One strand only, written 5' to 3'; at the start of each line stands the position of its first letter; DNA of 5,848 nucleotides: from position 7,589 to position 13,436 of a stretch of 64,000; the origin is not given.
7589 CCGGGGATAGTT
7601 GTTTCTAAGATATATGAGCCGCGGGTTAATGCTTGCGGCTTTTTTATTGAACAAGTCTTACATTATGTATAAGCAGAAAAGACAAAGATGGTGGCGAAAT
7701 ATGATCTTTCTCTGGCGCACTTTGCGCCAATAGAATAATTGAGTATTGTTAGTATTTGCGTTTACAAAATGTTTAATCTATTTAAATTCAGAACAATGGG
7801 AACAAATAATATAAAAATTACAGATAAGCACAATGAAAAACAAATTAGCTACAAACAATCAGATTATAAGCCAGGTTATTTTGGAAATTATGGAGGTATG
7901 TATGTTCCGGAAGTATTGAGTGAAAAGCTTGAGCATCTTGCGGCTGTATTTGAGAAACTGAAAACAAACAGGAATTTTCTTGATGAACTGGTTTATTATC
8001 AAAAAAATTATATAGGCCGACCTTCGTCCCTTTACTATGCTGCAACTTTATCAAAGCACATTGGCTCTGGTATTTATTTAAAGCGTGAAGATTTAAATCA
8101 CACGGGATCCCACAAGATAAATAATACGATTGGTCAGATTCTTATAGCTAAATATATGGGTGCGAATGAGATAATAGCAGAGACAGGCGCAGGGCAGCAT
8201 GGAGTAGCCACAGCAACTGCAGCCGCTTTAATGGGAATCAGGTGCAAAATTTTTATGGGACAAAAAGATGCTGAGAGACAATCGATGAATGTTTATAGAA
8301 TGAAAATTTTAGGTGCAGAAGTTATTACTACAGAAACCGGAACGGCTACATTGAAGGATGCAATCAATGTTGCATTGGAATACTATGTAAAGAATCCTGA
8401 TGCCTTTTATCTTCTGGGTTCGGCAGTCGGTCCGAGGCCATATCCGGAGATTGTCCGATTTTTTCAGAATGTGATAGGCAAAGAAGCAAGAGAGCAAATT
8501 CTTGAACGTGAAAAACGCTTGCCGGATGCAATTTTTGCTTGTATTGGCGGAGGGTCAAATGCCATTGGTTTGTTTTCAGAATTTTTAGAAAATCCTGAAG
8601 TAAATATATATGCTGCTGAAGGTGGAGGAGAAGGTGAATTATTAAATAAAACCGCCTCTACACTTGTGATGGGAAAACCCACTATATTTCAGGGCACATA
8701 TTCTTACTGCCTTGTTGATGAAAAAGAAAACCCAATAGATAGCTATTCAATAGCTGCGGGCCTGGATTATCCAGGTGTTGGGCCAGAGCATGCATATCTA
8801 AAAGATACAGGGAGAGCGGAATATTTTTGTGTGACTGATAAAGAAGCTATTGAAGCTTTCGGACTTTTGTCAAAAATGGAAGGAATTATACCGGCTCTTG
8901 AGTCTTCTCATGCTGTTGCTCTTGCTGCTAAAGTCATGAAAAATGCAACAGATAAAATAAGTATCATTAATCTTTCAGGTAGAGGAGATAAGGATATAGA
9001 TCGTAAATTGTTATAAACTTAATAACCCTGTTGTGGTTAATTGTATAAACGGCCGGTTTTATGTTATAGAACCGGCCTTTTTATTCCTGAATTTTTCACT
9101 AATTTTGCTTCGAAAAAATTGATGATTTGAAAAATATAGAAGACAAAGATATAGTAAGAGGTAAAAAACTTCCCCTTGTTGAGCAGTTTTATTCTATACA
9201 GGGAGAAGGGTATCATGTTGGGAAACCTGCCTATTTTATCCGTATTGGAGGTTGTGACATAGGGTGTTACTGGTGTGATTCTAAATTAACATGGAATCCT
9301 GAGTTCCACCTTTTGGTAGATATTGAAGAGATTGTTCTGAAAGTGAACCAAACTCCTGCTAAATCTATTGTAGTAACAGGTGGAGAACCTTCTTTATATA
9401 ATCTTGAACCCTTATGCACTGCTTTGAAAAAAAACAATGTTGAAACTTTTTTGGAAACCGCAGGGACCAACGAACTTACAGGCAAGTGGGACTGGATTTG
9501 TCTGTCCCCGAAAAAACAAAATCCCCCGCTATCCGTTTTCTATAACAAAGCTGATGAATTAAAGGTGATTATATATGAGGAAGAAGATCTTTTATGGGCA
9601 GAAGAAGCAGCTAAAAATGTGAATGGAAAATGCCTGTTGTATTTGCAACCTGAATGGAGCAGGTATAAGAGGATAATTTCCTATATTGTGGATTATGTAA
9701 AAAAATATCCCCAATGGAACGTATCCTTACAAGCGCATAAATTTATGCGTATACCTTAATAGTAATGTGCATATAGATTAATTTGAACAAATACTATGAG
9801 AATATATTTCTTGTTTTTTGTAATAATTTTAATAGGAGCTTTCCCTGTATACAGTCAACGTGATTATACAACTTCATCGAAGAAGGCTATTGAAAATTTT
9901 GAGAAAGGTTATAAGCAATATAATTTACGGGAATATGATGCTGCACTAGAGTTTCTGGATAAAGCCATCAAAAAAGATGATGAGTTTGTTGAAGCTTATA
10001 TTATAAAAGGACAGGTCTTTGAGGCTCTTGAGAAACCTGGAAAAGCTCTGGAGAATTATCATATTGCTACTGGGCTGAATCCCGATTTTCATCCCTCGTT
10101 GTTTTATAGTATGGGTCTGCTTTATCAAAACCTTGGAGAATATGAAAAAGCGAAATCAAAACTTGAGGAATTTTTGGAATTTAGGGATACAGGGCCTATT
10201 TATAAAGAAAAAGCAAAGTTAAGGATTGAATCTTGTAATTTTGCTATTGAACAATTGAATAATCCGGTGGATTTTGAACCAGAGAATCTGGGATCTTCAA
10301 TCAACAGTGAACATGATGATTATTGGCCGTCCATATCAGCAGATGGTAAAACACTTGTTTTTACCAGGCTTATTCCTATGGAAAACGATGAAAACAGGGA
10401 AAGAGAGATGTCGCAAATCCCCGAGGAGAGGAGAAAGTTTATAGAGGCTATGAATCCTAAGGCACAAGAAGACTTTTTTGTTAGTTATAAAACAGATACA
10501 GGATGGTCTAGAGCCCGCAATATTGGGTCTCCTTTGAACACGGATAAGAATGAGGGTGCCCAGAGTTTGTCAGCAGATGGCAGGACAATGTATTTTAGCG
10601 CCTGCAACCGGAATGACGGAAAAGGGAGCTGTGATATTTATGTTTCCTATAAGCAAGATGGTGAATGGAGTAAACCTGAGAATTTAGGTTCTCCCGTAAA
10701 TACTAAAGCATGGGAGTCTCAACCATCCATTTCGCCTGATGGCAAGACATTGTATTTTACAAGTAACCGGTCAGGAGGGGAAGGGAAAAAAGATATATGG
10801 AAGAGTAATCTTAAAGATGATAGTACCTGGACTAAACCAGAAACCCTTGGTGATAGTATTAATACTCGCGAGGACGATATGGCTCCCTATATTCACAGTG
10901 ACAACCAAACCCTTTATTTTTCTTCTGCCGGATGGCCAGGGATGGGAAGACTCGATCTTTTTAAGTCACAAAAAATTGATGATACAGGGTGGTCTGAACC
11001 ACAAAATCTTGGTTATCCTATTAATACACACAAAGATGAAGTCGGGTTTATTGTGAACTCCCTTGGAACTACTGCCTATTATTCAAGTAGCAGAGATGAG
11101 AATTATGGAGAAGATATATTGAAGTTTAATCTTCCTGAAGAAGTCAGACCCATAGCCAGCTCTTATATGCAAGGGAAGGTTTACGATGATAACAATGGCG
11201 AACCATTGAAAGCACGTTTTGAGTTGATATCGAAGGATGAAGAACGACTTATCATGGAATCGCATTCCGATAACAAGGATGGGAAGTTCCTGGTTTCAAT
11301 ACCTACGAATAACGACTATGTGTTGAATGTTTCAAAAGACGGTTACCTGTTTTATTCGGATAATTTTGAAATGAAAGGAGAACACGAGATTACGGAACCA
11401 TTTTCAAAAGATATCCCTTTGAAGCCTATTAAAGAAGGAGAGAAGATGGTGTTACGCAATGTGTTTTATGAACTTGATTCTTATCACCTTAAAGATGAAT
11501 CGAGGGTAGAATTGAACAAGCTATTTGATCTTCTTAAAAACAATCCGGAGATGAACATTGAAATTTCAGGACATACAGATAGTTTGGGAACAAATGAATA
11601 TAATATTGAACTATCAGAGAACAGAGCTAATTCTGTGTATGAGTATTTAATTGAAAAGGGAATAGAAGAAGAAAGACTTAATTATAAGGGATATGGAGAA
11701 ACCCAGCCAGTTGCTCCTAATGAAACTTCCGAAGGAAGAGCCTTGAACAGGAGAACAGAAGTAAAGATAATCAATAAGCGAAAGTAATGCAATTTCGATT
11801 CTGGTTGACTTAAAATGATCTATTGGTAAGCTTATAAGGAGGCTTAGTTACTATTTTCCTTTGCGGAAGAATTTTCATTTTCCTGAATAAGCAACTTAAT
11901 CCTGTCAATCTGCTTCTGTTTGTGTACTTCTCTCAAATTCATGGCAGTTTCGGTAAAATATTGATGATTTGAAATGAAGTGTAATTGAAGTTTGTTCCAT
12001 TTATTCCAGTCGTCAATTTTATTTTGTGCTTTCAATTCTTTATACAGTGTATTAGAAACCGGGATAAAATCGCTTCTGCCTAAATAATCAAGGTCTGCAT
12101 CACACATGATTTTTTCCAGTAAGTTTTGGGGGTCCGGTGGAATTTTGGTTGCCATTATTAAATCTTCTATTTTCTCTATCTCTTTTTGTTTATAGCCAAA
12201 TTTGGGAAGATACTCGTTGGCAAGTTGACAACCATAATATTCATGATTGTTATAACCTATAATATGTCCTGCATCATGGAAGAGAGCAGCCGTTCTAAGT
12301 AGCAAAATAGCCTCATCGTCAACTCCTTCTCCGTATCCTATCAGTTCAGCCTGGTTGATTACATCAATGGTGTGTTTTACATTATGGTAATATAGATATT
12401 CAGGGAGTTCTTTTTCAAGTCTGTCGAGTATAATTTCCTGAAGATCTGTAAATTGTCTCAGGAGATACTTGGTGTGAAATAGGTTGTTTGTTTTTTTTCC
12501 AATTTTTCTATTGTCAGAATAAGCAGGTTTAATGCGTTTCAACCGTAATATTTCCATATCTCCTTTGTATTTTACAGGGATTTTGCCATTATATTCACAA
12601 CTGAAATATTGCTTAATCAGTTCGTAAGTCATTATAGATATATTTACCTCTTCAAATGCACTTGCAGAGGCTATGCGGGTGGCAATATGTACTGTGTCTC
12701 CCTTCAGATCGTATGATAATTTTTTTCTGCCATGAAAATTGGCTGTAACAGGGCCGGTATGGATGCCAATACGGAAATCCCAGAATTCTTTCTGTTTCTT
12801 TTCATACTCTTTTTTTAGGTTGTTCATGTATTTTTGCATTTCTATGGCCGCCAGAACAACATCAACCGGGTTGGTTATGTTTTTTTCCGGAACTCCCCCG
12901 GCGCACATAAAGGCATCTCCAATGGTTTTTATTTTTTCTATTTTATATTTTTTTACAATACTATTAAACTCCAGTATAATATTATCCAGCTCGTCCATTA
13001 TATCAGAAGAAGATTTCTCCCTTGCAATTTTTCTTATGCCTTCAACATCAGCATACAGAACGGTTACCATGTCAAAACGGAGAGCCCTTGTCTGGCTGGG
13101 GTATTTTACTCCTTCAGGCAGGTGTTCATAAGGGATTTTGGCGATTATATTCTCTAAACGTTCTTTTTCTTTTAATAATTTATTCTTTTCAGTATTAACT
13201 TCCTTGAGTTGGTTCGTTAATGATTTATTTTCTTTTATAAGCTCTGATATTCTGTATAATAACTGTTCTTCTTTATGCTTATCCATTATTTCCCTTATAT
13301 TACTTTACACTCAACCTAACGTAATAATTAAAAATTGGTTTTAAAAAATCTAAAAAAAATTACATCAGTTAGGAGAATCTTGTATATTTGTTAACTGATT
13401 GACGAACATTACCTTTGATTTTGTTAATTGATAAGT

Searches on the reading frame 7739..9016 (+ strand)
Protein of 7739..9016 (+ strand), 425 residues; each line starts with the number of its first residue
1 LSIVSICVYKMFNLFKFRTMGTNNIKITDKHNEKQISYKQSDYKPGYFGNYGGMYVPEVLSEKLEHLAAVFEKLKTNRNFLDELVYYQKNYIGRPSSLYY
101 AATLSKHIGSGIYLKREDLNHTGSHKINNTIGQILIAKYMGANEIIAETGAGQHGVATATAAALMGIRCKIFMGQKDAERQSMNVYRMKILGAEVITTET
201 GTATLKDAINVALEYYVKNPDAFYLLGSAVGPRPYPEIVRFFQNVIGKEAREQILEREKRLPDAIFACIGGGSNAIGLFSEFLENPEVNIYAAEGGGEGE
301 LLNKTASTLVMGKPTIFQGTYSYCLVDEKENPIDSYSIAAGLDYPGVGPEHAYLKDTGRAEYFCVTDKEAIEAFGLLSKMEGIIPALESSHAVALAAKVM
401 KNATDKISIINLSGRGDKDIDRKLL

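Call 71: search_protein_families(library=pfam, proteins=[window:7739-9016:+], max_evalue=1e-8)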
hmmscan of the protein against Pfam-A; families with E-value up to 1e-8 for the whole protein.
window:7739-9016:+ (425 aa): 1 family
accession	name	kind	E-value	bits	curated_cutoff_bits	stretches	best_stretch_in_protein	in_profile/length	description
PF00291.31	PALP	-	4.3e-38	131.8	35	1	94-402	6-282/295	Pyridoxal-phosphate dependent enzyme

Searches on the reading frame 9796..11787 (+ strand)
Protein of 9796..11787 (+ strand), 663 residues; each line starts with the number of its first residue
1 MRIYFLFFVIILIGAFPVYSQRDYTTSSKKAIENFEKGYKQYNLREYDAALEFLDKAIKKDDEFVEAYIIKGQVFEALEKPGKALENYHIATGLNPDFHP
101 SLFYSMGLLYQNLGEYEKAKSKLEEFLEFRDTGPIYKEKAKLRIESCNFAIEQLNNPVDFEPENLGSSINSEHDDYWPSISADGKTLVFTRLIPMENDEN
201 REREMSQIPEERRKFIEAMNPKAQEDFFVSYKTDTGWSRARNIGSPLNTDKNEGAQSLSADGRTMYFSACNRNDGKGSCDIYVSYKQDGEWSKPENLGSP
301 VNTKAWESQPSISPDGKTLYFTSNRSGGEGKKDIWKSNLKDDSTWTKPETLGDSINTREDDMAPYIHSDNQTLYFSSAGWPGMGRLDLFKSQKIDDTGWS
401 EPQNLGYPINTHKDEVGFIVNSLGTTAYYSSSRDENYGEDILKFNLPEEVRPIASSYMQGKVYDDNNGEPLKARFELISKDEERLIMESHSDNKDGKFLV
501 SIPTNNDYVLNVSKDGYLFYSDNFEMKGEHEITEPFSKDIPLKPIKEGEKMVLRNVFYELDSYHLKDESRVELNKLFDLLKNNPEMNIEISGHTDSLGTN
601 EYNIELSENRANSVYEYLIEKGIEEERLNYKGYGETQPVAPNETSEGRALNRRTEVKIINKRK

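Call 71: search_protein_families(library=pfam, proteins=[window:9796-11787:+], max_evalue=1e-8)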
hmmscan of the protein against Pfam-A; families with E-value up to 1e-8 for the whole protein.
window:9796-11787:+ (663 aa): 4 families
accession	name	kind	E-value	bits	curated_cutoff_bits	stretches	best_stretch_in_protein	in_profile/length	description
PF07676.18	PD40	-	1.5e-30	104.9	20.9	1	297-335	1-37/38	WD40-like Beta Propeller Repeat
PF00691.25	OmpA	-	2.8e-23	82.6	27.2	1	558-652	2-98/98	OmpA family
PF00515.34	TPR_1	-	4.9e-10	39.2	27.8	0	66-98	2-34/34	Tetratricopeptide repeat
PF07719.23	TPR_2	-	2.1e-09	37.2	27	0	102-128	3-29/34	Tetratricopeptide repeat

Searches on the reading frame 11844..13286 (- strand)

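Call 71: search_protein_families(library=pfam, proteins=[window:11844-13286:-], max_evalue=1e-8)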
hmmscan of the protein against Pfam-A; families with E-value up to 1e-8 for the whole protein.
window:11844-13286:- (480 aa): 1 family
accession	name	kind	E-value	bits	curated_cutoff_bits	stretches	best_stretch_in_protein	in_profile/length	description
PF00211.25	Guanylate_cyc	-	1.4e-37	129.5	21.9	1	70-247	5-179/183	Adenylate and Guanylate cyclase catalytic domain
